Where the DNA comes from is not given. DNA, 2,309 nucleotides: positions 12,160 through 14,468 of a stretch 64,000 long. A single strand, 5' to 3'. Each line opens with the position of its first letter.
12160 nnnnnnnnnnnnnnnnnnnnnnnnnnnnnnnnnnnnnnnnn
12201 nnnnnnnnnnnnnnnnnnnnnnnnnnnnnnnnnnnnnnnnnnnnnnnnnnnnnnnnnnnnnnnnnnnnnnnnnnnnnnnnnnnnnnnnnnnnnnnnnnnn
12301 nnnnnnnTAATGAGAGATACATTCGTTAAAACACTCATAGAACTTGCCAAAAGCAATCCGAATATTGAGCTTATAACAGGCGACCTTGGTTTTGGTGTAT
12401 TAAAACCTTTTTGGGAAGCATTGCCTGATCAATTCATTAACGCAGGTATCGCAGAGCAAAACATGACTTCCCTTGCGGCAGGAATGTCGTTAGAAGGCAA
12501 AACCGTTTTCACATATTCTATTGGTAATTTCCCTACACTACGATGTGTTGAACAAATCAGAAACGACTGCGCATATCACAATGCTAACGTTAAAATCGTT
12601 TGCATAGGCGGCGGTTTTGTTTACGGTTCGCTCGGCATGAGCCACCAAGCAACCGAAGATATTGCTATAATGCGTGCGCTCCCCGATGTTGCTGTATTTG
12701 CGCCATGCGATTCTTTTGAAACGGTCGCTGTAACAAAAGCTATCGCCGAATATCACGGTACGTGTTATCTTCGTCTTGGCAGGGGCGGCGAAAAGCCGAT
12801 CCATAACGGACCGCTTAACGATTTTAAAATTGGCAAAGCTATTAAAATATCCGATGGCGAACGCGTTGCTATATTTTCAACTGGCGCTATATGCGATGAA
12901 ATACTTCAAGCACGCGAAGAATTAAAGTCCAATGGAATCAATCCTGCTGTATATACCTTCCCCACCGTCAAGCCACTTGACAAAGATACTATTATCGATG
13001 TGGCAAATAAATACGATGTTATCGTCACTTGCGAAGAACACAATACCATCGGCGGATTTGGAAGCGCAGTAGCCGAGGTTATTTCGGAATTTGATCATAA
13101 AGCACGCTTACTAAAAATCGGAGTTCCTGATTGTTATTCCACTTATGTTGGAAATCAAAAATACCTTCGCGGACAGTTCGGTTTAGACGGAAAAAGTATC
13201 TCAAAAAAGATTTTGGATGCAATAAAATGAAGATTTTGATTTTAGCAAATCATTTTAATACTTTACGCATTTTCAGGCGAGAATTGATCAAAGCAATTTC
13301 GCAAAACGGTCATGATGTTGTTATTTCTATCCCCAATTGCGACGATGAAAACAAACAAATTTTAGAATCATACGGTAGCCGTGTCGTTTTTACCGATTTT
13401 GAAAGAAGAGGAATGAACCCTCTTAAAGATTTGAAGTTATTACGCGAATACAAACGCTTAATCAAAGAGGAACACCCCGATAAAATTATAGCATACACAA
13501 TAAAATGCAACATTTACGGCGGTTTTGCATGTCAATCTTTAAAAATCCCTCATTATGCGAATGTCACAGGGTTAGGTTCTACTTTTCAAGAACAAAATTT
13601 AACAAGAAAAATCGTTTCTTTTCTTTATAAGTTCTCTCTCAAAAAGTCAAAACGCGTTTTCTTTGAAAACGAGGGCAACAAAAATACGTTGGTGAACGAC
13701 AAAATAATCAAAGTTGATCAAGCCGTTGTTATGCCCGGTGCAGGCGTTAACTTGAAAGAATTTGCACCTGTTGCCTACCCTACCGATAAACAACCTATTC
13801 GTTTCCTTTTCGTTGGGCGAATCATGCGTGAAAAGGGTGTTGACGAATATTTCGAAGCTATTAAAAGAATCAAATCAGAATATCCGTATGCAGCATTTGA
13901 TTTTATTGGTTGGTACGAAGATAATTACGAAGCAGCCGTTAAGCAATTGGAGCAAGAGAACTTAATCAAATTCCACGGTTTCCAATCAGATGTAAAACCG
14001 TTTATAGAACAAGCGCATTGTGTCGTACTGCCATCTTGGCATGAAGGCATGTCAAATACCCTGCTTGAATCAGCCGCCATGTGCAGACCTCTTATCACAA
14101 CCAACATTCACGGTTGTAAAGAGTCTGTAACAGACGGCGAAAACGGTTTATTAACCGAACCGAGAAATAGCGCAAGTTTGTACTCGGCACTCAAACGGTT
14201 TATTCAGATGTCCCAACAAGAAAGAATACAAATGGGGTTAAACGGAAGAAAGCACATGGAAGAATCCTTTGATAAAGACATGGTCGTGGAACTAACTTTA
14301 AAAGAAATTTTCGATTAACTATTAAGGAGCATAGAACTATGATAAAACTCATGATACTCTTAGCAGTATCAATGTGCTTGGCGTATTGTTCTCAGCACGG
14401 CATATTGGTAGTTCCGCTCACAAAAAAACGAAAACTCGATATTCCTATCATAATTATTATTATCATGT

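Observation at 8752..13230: SDR plus split transketolase at the head of the glycan locus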

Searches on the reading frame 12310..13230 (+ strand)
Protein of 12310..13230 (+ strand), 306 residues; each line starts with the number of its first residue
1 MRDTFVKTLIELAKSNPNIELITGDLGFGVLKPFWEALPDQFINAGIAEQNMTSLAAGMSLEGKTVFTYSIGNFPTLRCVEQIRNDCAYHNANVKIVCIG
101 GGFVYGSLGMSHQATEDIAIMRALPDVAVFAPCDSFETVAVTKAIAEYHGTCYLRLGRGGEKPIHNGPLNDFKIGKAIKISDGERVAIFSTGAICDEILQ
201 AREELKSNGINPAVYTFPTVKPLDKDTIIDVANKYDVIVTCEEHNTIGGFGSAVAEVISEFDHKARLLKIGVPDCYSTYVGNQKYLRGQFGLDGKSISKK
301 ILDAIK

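Call 7: search_protein_families(library=pfam, proteins=[window:12310-13230:+])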
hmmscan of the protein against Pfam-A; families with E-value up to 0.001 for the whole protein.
window:12310-13230:+ (306 aa): 2 families
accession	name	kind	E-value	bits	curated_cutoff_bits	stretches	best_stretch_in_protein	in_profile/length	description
PF02779.29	Transket_pyr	-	1.3e-26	93.7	27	1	1-158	5-169/174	Transketolase, pyrimidine binding domain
PF02780.25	Transketolase_C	-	2.4e-26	92.5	25.9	1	175-296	1-123/124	Transketolase, C-terminal domain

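Call 10: search_protein_families(library=ncbifam, proteins=[window:12310-13230:+], max_evalue=0.00001)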
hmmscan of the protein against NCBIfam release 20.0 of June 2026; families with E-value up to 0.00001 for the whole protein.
window:12310-13230:+ (306 aa): 9 families
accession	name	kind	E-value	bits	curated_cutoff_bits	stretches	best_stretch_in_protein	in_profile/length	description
NF004559.0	PRK05899.2-5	equivalog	7.1e-54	183.1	488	1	2-305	321-624/627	transketolase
TIGR00204.1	dxs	equivalog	4.9e-47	160.8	465.95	1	4-305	315-615/616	1-deoxy-D-xylulose-5-phosphate synthase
NF004556.0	PRK05899.2-2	equivalog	1.3e-36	126.1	575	1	2-305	325-638/639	transketolase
NF003933.0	PRK05444.2-2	equivalog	2.4e-30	105.6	395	1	7-304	301-604/606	1-deoxy-D-xylulose-5-phosphate synthase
NF008968.0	PRK12315.1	subfamily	4.2e-26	91.4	510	1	28-305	310-581/582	1-deoxy-D-xylulose-5-phosphate synthase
TIGR00232.1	tktlase_bact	equivalog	4.8e-14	51.6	682.25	1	40-226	396-583/654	transketolase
NF006667.0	PRK09212.1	subfamily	1e-13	50.9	321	1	39-261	50-279/327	pyruvate dehydrogenase complex E1 component subunit beta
NF008854.0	PRK11892.1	equivalog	1.9e-11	43.3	454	1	169-262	324-421/464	pyruvate dehydrogenase complex E1 component subunit beta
NF004558.0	PRK05899.2-4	equivalog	3.8e-09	35.5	788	1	40-221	391-573/651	transketolase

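Call 19: search_solved_structures(query=window:12310-13230:+, show_alignments=3, max_evalue=1e-10)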
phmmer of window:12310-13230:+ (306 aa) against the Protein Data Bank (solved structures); distinct sequences matched with E-value up to 1e-10: 21.
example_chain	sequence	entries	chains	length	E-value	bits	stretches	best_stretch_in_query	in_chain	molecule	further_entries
6yaj_AAA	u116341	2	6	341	3e-58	200.5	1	2-299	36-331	C-terminal chain of split transketolase from Carboxydothermus hydrogenoformans | C-terminal component of the split chain transketolase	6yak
8a8y_A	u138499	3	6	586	8.4e-32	113.7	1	27-303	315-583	1-deoxy-D-xylulose-5-phosphate synthase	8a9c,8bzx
6xxg_AAA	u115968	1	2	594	1.3e-30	109.8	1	5-297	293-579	1-deoxy-D-xylulose-5-phosphate synthase,1-deoxy-D-xylulose-5-phosphate synthase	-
2o1x_A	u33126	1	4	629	1.5e-30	109.6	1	5-297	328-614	1-deoxy-D-xylulose-5-phosphate synthase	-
6ouv_A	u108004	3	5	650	1.6e-30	109.5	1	5-297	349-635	1-deoxy-D-xylulose-5-phosphate synthase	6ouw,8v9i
2o1s_A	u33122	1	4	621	3.8e-30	108.3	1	27-301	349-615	1-deoxy-D-xylulose-5-phosphate synthase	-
3ooy_A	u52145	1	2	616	1.2e-28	103.3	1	5-258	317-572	Transketolase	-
4kxu_A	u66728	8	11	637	1.3e-28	103.3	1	5-258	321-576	Transketolase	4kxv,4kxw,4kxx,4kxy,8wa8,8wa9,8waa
6ha3_A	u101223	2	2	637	1.3e-28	103.3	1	5-258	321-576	Transketolase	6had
3mos_A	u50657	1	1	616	1.3e-28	103.3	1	5-258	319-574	Transketolase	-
6rjb_A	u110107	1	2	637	6.7e-28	100.9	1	5-258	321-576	Transketolase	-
8a29_A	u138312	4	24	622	2.6e-27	99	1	30-301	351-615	1-deoxy-D-xylulose-5-phosphate synthase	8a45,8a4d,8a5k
7bzx_B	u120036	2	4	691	7.3e-24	87.7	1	5-276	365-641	1-deoxy-D-xylulose-5-phosphate synthase, chloroplastic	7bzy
8ogh_A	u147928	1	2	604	4.8e-16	62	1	4-301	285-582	1-deoxy-D-xylulose-5-phosphate synthase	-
9hn8_A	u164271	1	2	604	5e-16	61.9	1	4-301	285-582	1-deoxy-D-xylulose-5-phosphate synthase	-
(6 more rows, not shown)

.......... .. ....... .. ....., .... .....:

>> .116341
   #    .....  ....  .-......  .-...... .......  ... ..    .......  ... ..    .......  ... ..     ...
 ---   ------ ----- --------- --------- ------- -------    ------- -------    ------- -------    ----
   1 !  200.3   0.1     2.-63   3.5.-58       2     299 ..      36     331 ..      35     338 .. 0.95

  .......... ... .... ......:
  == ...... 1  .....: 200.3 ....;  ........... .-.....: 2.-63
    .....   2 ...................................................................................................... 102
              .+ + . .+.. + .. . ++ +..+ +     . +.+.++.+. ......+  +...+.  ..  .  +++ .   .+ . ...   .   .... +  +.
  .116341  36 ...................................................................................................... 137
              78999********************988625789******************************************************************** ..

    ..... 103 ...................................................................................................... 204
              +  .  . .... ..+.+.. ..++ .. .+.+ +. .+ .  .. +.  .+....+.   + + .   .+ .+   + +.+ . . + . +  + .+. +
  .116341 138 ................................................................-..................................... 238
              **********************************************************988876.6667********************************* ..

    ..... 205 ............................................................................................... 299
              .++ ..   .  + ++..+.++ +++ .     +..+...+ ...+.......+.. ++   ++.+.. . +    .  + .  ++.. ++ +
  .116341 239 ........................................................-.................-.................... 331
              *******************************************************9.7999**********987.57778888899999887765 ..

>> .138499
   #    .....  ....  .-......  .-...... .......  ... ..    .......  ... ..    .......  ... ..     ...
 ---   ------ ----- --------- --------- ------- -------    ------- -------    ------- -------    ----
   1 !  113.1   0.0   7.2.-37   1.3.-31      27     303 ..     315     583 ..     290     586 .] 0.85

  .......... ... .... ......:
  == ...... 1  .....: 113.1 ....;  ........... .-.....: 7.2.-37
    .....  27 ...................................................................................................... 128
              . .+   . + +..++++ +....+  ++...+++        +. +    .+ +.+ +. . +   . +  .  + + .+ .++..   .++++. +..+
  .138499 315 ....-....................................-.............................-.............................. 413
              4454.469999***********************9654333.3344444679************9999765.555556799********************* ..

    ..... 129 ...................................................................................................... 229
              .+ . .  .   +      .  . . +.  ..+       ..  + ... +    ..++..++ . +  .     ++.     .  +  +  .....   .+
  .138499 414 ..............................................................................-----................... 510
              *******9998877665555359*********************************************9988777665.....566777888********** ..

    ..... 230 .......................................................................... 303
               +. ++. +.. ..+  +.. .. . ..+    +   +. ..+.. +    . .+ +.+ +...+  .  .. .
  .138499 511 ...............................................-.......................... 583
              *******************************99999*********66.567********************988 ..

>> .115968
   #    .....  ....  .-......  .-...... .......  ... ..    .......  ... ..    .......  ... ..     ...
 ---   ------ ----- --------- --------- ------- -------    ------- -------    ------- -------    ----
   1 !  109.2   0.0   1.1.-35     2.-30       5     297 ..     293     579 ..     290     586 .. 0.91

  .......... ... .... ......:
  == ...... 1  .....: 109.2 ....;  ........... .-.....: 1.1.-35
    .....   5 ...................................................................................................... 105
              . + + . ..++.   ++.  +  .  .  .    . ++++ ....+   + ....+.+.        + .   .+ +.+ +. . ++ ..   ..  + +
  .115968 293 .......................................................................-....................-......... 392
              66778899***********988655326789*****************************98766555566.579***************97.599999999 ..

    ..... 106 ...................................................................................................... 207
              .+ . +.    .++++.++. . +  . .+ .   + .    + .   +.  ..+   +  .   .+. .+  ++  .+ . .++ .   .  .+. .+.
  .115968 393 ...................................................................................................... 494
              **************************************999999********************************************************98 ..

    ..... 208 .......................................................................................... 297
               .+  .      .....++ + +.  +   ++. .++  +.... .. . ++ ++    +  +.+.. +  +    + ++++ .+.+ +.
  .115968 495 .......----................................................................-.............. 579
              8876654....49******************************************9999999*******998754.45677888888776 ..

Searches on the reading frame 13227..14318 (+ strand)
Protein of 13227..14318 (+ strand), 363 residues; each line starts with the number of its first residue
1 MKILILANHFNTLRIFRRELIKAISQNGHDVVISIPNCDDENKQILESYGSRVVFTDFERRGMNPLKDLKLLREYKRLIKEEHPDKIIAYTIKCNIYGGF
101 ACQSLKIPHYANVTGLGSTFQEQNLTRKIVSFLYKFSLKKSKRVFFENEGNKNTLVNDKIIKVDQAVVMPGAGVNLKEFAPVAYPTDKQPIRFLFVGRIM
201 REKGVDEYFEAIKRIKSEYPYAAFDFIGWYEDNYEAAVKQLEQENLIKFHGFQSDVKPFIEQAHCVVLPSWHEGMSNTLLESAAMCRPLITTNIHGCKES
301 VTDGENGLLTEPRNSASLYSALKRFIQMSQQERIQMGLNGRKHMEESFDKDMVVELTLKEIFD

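Call 7: search_protein_families(library=pfam, proteins=[window:13227-14318:+])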
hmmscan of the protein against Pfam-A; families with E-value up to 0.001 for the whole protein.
window:13227-14318:+ (363 aa): 6 families
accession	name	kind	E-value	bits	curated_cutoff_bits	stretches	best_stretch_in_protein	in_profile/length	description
PF13692.12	Glyco_trans_1_4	-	1.8e-29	103.2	27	1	192-327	3-141/142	Glycosyl transferases group 1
PF00534.26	Glycos_transf_1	-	3.4e-29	102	26.4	1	183-342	8-171/172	Glycosyl transferases group 1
PF13477.12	Glyco_trans_4_2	-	7.3e-15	55.8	23.4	1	2-148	1-139/139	Glycosyl transferase 4-like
PF13439.12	Glyco_transf_4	-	1.8e-07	31.8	28.5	1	18-161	9-154/170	Glycosyltransferase Family 4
PF20706.3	GT4-conflict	-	5.2e-07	29.4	26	1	169-298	178-317/385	Family 4 Glycosyltransferase in conflict systems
PF13579.12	Glyco_trans_4_4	-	3.5e-05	24.6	29.7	1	18-155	8-142/158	Glycosyl transferase 4-like domain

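Call 73: search_protein_families(library=ncbifam, proteins=[window:13227-14318:+], max_evalue=1e-10)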
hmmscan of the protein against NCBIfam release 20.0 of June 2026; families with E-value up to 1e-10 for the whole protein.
window:13227-14318:+ (363 aa): 14 families
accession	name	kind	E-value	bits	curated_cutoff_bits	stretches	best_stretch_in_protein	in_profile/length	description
NF041876.1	EPS_EpsE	equivalog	3.8e-24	85.6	400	1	165-352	186-384/389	exopolysaccharide biosynthesis GT4 family glycosyltransferase EpsE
TIGR03088.1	stp2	hypoth_equivalog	2e-21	76.5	409.05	1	188-355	192-364/374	TIGR03088 family PEP-CTERM/XrtA system glycosyltransferase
NF047880.1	glyco_SdgA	exception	5.3e-17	61.6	800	1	184-351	309-478/488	serine-aspartate repeat adhesin O-glycosyltransferase SdgA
NF050063.1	ProtGlycPglJ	equivalog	3.9e-16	59.2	500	1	120-355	124-357/363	N-acetylgalactosamine-N,N'-diacetylbacillosaminyl-diphospho-undecaprenol 4-alpha-N-acetylgalactosaminyltransferase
NF047684.1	TeichurnBiosyTuaC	equivalog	1.6e-15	57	550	1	184-349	215-374/391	teichuronic acid biosynthesis protein TuaC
NF007396.0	PRK09922.1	equivalog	3e-14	52.7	385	1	184-336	176-337/361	lipopolysaccharide 1,6-galactosyltransferase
NF038229.1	Glyco4_Geo_Pelo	equivalog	5.6e-14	51.9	400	1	141-350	110-322/338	GPMC system family 4 glycosyltransferase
NF046085.1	XrtY_assoc_Gly1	equivalog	1.3e-13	50.5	400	1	106-355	123-375/387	XrtY-associated glycosyltransferase XYAG1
TIGR02149.1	glgA_Coryne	subfamily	2.3e-13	50.1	302.4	1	184-358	198-384/391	glycogen synthase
NF047881.1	glyco_SdgB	exception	2.7e-12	46.1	800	1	186-333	317-467/496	serine-aspartate repeat adhesin O-glycosyltransferase SdgB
TIGR04005.1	wcaL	equivalog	4.2e-12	45.6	537.6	1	170-353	202-395/406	colanic acid biosynthesis glycosyltransferase WcaL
TIGR04157.1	glyco_rSAM_CFB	subfamily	1.6e-11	43.8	400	1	193-352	230-397/406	TIGR04157 family glycosyltransferase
TIGR03087.1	stp1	hypoth_equivalog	3.1e-11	43.1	316.65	1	165-353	196-386/397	TIGR03087 family PEP-CTERM/XrtA system glycosyltransferase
NF050056.1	ProtGlycPglH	equivalog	6.3e-11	41.9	600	1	70-353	72-342/354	GalNAc-alpha-(1->4)-GalNAc-alpha-(1->3)-diNAcBac-PP-undecaprenol alpha-1,4-N-acetyl-D-galactosaminyltransferase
